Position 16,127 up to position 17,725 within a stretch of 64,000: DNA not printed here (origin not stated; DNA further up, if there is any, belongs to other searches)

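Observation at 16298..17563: Intein with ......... endonuclease motifs inserted in the catalytic R-H-S-F-A box of a XerC/XerD tyrosine recombinase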

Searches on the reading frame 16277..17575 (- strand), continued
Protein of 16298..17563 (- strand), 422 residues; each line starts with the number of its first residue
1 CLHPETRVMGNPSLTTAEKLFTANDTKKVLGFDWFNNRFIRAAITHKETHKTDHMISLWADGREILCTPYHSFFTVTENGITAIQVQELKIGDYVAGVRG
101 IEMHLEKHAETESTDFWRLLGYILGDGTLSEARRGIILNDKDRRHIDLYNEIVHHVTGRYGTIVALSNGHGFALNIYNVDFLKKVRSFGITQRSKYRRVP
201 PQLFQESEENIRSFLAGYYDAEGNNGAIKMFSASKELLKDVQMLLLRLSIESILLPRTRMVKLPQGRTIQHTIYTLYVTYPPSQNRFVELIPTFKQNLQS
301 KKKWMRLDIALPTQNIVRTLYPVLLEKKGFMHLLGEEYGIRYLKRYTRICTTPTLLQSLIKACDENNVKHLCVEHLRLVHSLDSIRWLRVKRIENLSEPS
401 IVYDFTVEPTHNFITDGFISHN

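Call 58: find_homologous_proteins(query=L019:2039-4135:+, max_evalue=1e-20)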
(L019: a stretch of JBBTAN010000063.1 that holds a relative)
Query L019:2039-4135:+ (699 aa): 95 proteins with E <= 1e-20 among 8000 candidates.
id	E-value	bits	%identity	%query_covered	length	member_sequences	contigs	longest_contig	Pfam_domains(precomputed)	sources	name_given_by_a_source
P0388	0.0e+0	1552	100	100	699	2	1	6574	PF13495.13,PF14528.12,PF00589.28,PF02899.24,PF14890.12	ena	-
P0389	0.0e+0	1041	67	99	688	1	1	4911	PF13495.13,PF14528.12,PF00589.28,PF22823.3,PF14890.12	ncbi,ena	-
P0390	1.2e-279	948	61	99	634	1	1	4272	PF13495.13,PF14528.12,PF00589.28,PF14890.12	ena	-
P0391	1.4e-265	901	60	99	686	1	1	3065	PF13495.13,PF14528.12,PF00589.28,PF02899.24,PF22823.3,PF14890.12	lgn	-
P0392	8.4e-254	862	57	99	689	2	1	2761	PF13495.13,PF14528.12,PF00589.28,PF14890.12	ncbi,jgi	-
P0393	2.6e-224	765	53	99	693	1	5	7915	PF13495.13,PF14528.12,PF00589.28,PF22823.3,PF14890.12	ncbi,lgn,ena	ncbi:MAG: tyrosine-type recombinase/integrase [Nanoarchaeota archaeon]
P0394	8.3e-224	763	51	95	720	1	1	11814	PF13495.13,PF14528.12,PF00589.28,PF02899.24,PF14890.12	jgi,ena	jgi:site-specific recombinase XerD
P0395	4.7e-222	757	53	98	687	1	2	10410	PF13495.13,PF14528.12,PF00589.28,PF22823.3,PF14890.12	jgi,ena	jgi:integrase/recombinase XerD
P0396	6.7e-198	677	49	98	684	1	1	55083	PF13495.13,PF14528.12,PF00589.28,PF14890.12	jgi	jgi:site-specific recombinase XerD/intein/homing endonuclease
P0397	1.4e-185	637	47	96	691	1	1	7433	PF13495.13,PF14528.12,PF00589.28,PF02899.24,PF22823.3,PF14890.12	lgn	-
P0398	3.3e-183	629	46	98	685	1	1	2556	PF13495.13,PF14528.12,PF00589.28,PF22823.3,PF14890.12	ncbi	-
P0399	1.3e-182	627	47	98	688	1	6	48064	PF13495.13,PF14528.12,PF00589.28,PF14890.12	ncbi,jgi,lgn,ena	-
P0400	1.6e-178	613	47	98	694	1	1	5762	PF13495.13,PF14528.12,PF00589.28,PF22823.3,PF14890.12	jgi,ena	-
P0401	7.4e-176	605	45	98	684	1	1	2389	PF13495.13,PF14528.12,PF00589.28,PF22823.3,PF14890.12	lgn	-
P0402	2.0e-163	563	45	98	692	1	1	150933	PF13495.13,PF14528.12,PF00589.28,PF02899.24,PF22823.3,PF14890.12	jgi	jgi:site-specific recombinase XerD/intein/homing endonuclease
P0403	5.2e-158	546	40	98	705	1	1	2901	PF13495.13,PF14528.12,PF00589.28,PF02899.24,PF14890.12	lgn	-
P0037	1.6e-134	468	38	97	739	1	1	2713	PF13495.13,PF14528.12,PF00589.28,PF02899.24,PF14890.12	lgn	-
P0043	5.5e-134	466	38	97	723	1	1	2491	PF13495.13,PF14528.12,PF00589.28,PF02899.24,PF14890.12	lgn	-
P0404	2.1e-132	461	38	97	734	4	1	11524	PF13495.13,PF14528.12,PF00589.28,PF02899.24,PF14890.12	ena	-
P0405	6.6e-129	449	37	97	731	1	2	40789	PF13495.13,PF14528.12,PF00589.28,PF02899.24,PF14890.12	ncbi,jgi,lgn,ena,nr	ncbi:MAG TPA: tyrosine-type recombinase/integrase [Nevskiaceae bacterium]|nr:tyrosine-type recombina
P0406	9.0e-129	449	38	97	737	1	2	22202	PF14528.12,PF13102.13,PF00589.28,PF02899.24,PF14890.12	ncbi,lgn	-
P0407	1.6e-128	448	36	97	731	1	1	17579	PF13495.13,PF14528.12,PF00589.28,PF02899.24,PF14890.12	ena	-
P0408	2.5e-128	447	36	97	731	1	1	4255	PF13495.13,PF14528.12,PF00589.28,PF02899.24,PF14890.12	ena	-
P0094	2.7e-127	444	38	97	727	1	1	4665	PF14528.12,PF00589.28,PF02899.24,PF14890.12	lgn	-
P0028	2.9e-127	444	37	97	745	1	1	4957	PF13495.13,PF14528.12,PF13102.13,PF00589.28,PF02899.24,PF14890.12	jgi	-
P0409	9.8e-127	442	46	69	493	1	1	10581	PF14528.12,PF00589.28,PF14890.12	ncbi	-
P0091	4.1e-126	440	37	97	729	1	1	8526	PF14528.12,PF13102.13,PF00589.28,PF02899.24,PF14890.12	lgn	-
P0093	1.3e-125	438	39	97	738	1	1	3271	PF13495.13,PF14528.12,PF00589.28,PF02899.24,PF22823.3,PF14890.12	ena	-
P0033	2.1e-125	438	37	97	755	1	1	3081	PF13495.13,PF14528.12,PF13102.13,PF00589.28,PF02899.24,PF14890.12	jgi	-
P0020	2.9e-125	437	36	97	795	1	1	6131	PF13495.13,PF14528.12,PF00589.28,PF02899.24,PF14890.12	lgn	-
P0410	3.1e-125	437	39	97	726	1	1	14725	PF13495.13,PF14528.12,PF00589.28,PF02899.24,PF14890.12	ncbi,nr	ncbi:MAG: tyrosine-type recombinase/integrase [Patescibacteria group bacterium]|nr:tyrosine-type rec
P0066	1.4e-124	435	39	97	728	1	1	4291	PF13495.13,PF14528.12,PF00589.28,PF02899.24,PF14890.12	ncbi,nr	ncbi:tyrosine-type recombinase/integrase [Candidatus Wolfebacteria bacterium]|nr:tyrosine-type recom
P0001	1.4e-124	435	36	97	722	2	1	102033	PF13495.13,PF14528.12,PF00589.28,PF02899.24,PF14890.12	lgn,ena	-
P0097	2.5e-124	434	37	97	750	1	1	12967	PF13495.13,PF14528.12,PF00589.28,PF02899.24,PF14890.12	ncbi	-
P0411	3.3e-124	434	37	98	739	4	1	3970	PF14528.12,PF00589.28,PF02899.24,PF14890.12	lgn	-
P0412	5.2e-124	433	37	97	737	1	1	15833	PF13495.13,PF14528.12,PF13102.13,PF00589.28,PF02899.24,PF14890.12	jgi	jgi:site-specific recombinase XerD/intein/homing endonuclease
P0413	1.0e-123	432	38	97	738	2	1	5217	PF13495.13,PF14528.12,PF00589.28,PF02899.24,PF14890.12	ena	-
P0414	1.7e-123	431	37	97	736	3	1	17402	PF14528.12,PF13102.13,PF00589.28,PF02899.24,PF14890.12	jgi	-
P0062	2.0e-123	431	39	98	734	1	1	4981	PF13495.13,PF14528.12,PF00589.28,PF02899.24,PF14890.12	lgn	-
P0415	1.4e-122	428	38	97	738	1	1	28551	PF13495.13,PF14528.12,PF00589.28,PF02899.24,PF14890.12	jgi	-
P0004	1.9e-122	428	37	99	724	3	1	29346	PF13495.13,PF14528.12,PF13102.13,PF00589.28,PF02899.24,PF14890.12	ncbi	ncbi:MAG: hypothetical protein RLZZ416_369 [Candidatus Parcubacteria bacterium]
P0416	2.3e-122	428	35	97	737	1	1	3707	PF13495.13,PF14528.12,PF13102.13,PF00589.28,PF02899.24,PF14890.12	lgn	-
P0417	3.3e-122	427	37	97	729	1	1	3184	PF14528.12,PF13102.13,PF00589.28,PF02899.24,PF14890.12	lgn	-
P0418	3.7e-122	427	37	98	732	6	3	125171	PF13495.13,PF14528.12,PF13102.13,PF00589.28,PF02899.24,PF14890.12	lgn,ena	-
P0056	5.4e-122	427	37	97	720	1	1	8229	PF13495.13,PF14528.12,PF13102.13,PF00589.28,PF02899.24,PF14890.12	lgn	-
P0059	7.5e-122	426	37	97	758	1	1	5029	PF13495.13,PF14528.12,PF00589.28,PF02899.24,PF14890.12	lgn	-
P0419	1.4e-121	425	35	98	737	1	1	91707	PF13495.13,PF14528.12,PF13102.13,PF00589.28,PF02899.24,PF14890.12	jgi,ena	-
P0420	1.5e-121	425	37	97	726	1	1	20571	PF13495.13,PF14528.12,PF13102.13,PF00589.28,PF02899.24,PF14890.12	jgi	jgi:site-specific recombinase XerD/intein/homing endonuclease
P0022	3.7e-121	424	36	97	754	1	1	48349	PF13495.13,PF14528.12,PF00589.28,PF02899.24,PF14890.12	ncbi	-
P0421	5.6e-121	423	37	97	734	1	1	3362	PF13495.13,PF14528.12,PF13102.13,PF00589.28,PF02899.24,PF14890.12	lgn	-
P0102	1.8e-120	421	36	98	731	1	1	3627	PF13495.13,PF14528.12,PF00589.28,PF02899.24,PF14890.12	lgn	-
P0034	2.9e-120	421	38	97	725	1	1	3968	PF14528.12,PF13102.13,PF00589.28,PF02899.24,PF14890.12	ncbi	-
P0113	6.2e-120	420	36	99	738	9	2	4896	PF13495.13,PF14528.12,PF00589.28,PF02899.24,PF14890.12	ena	-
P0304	7.6e-120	419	39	98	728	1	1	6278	PF13495.13,PF14528.12,PF00589.28,PF02899.24,PF14890.12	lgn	-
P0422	7.7e-120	419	37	97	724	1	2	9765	PF13495.13,PF14528.12,PF00589.28,PF02899.24,PF14890.12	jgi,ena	-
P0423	1.5e-119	418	36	95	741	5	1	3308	PF13495.13,PF14528.12,PF00589.28,PF02899.24,PF14890.12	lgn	-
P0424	1.6e-119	418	36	97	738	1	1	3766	PF13495.13,PF14528.12,PF13102.13,PF00589.28,PF02899.24,PF14890.12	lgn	-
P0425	2.4e-119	418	36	97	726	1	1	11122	PF13495.13,PF14528.12,PF13102.13,PF00589.28,PF02899.24,PF14890.12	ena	-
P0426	6.7e-119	416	37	97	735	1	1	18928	PF13495.13,PF14528.12,PF00589.28,PF02899.24,PF14890.12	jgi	jgi:integrase/recombinase XerD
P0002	1.4e-118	415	35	97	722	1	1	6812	PF13495.13,PF14528.12,PF00589.28,PF02899.24,PF14890.12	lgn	-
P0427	9.9e-118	412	36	97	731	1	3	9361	PF14528.12,PF13102.13,PF00589.28,PF02899.24,PF14890.12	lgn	-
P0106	1.7e-117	412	38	97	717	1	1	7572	PF13495.13,PF14528.12,PF00589.28,PF02899.24,PF14890.12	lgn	-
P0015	2.5e-117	411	37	97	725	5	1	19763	PF13495.13,PF14528.12,PF13102.13,PF00589.28,PF02899.24,PF14890.12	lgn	-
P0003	3.0e-117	411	35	97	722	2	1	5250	PF13495.13,PF14528.12,PF00589.28,PF02899.24,PF14890.12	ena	-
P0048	6.5e-117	410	34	97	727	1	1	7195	PF13495.13,PF14528.12,PF00589.28,PF02899.24,PF14890.12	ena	-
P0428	1.5e-116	409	37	97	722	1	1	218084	PF13495.13,PF14528.12,PF00589.28,PF02899.24,PF14890.12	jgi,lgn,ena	-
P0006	3.3e-116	407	34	97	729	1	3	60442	PF13495.13,PF14528.12,PF13102.13,PF00589.28,PF02899.24,PF14890.12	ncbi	-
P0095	6.9e-116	406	36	97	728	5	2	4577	PF14528.12,PF13102.13,PF00589.28,PF02899.24,PF14890.12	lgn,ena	-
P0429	2.3e-114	401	36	97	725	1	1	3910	PF13495.13,PF14528.12,PF13102.13,PF00589.28,PF02899.24,PF14890.12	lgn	-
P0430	2.5e-114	401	36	97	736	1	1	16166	PF13495.13,PF14528.12,PF00589.28,PF02899.24,PF14890.12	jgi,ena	-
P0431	5.2e-114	400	37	97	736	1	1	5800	PF13495.13,PF14528.12,PF00589.28,PF02899.24,PF14890.12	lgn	-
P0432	9.5e-114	399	35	98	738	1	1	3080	PF13495.13,PF14528.12,PF13102.13,PF00589.28,PF02899.24,PF14890.12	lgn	-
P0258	4.4e-112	394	36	97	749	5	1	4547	PF13495.13,PF14528.12,PF00589.28,PF02899.24,PF14890.12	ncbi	-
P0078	2.4e-111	391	36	97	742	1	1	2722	PF14528.12,PF00589.28,PF02899.24,PF14890.12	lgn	-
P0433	1.1e-108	383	37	84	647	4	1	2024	PF14528.12,PF00589.28,PF14890.12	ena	-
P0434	3.5e-107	378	38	85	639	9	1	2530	PF13495.13,PF14528.12,PF00589.28,PF02899.24,PF14890.12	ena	-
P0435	1.2e-106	376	35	97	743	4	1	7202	PF13495.13,PF14528.12,PF00589.28,PF02899.24,PF14890.12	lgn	-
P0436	2.1e-105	372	60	36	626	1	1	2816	PF13495.13,PF00589.28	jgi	jgi:integrase/recombinase XerD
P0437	2.5e-102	362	41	67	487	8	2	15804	PF14528.12,PF00589.28,PF14890.12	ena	-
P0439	6.5e-100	354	42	62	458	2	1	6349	PF14528.12,PF00589.28,PF14890.12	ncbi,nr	ncbi:MAG: LAGLIDADG family homing endonuclease [bacterium]|nr:LAGLIDADG family homing endonuclease [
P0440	9.5e-99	350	43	62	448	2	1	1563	PF14528.12,PF00589.28,PF14890.12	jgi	-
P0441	1.6e-96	342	40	67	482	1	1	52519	PF14528.12,PF00589.28,PF14890.12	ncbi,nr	ncbi:MAG: LAGLIDADG family homing endonuclease [Patescibacteria group bacterium]|nr:LAGLIDADG family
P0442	5.8e-94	334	35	97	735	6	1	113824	PF14528.12,PF00589.28,PF02899.24,PF14890.12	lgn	-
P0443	4.6e-92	328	45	54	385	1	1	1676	PF14528.12,PF00589.28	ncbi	-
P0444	6.9e-91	324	60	32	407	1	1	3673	PF13495.13,PF01844.30,PF14279.13,PF00589.28,PF22823.3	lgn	-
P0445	2.1e-88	316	33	93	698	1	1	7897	PF14528.12,PF00589.28,PF14890.12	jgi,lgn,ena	-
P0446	6.3e-85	304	37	73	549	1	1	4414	PF13495.13,PF14528.12,PF13102.13,PF00589.28,PF02899.24,PF14890.12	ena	-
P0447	4.2e-73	265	30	96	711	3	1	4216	PF13495.13,PF14528.12,PF00589.28,PF02899.24,PF14890.12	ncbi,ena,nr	ncbi:MAG: hypothetical protein DRJ47_10665 [Thermoprotei archaeon]|nr:MAG: hypothetical protein DRJ4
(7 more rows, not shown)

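Call 61: search_protein_families(library=pfam, proteins=[P0436, P0447, L084:4278-6434:+, P0444], max_evalue=0.01)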
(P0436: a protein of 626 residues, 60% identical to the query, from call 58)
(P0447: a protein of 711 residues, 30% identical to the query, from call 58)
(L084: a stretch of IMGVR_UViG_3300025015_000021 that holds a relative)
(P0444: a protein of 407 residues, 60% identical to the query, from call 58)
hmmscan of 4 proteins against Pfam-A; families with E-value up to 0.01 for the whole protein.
P0436 (626 aa): 3 families
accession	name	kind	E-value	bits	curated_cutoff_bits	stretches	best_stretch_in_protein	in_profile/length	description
PF00589.27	Phage_integrase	-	9.6e-38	130.1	27.1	2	101-228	2-136/172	Phage integrase family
PF13495.12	Phage_int_SAM_4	-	4.1e-07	30.8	27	1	7-85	2-83/85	Phage integrase, N-terminal SAM-like domain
PF02899.23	Phage_int_SAM_1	-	0.0012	19.5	22.3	1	13-77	7-76/83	Phage integrase, N-terminal SAM-like domain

P0447 (711 aa): 5 families
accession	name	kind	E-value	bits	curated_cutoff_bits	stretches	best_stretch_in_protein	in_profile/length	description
PF14890.11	Intein_splicing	-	3.9e-20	72.7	35.8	1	263-660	19-155/155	Intein splicing domain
PF13495.12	Phage_int_SAM_4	-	3.1e-13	50.4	27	1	29-105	5-82/85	Phage integrase, N-terminal SAM-like domain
PF14528.11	LAGLIDADG_3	-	1.2e-10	41.9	22.5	1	442-524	2-81/82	LAGLIDADG-like domain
PF00589.27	Phage_integrase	-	1.5e-10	41.5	27.1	1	133-241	23-135/172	Phage integrase family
PF02899.23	Phage_int_SAM_1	-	1.2e-05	25.9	22.3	1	27-101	2-79/83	Phage integrase, N-terminal SAM-like domain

L084:4278-6434:+ (719 aa): 6 families
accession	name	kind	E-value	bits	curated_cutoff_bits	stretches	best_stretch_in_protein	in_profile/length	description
PF00589.27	Phage_integrase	-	3e-33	115.5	27.1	2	105-246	2-135/172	Phage integrase family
PF14890.11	Intein_splicing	-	1.4e-21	77.3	35.8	1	261-667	11-155/155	Intein splicing domain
PF14528.11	LAGLIDADG_3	-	1.3e-16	61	22.5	2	452-532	3-81/82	LAGLIDADG-like domain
PF02899.23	Phage_int_SAM_1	-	9.8e-06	26.2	22.3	1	8-84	1-83/83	Phage integrase, N-terminal SAM-like domain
PF13495.12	Phage_int_SAM_4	-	0.0032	18.3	27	0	10-78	4-76/85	Phage integrase, N-terminal SAM-like domain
PF13102.12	Phage_int_SAM_5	-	0.0056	17.5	22.3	1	7-78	5-80/98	Phage integrase SAM-like domain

P0444 (407 aa): 6 families
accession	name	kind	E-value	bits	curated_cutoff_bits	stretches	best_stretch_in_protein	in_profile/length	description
PF00589.27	Phage_integrase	-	3e-42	144.8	27.1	1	102-260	3-170/172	Phage integrase family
PF01844.29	HNH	-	1.1e-10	41.9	21.4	1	299-340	1-42/47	HNH endonuclease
PF13495.12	Phage_int_SAM_4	-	2.7e-08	34.5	27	1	7-84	2-82/85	Phage integrase, N-terminal SAM-like domain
PF14279.12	HNH_5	-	3.3e-06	27.4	27.5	1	299-341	1-42/56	HNH endonuclease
PF02899.23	Phage_int_SAM_1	-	5.4e-05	23.8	22.3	1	12-77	6-76/83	Phage integrase, N-terminal SAM-like domain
PF13391.12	HNH_2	-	9.7e-05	22.6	21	1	299-340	1-56/66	HNH endonuclease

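Call 62: search_solved_structures(query=window:16298-17563:-, max_evalue=0.01)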
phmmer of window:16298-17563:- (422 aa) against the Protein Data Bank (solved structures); distinct sequences matched with E-value up to 0.01: 9.
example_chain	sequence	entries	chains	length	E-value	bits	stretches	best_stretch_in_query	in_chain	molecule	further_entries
1dq3_A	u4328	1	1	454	2.8e-11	46.1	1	60-414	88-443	ENDONUCLEASE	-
7qsu_A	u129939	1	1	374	2.6e-09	39.6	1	30-252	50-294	V-ATPase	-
7qss_A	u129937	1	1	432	3e-09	39.4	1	30-252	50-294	V-type ATP synthase alpha chain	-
5o9i_A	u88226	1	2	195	4.4e-06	29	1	28-99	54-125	Transcription initiation factor IIB,Transcription initiation factor IIB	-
6rpq_A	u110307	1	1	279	6.3e-06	28.5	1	38-99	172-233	Ubiquitin-like protein SMT3,1108aa long hypothetical cell division control protein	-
5o9j_A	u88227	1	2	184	8.3e-06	28.1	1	36-98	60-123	Transcription initiation factor IIB,Transcription initiation factor IIB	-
4o1s_A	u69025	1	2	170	0.00019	23.6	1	49-99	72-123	V-type ATP synthase alpha chain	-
6rpp_A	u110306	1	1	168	0.00037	22.7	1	34-110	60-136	Cell division control protein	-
2cw7_A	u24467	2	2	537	0.0028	19.8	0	40-108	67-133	Endonuclease PI-PkoII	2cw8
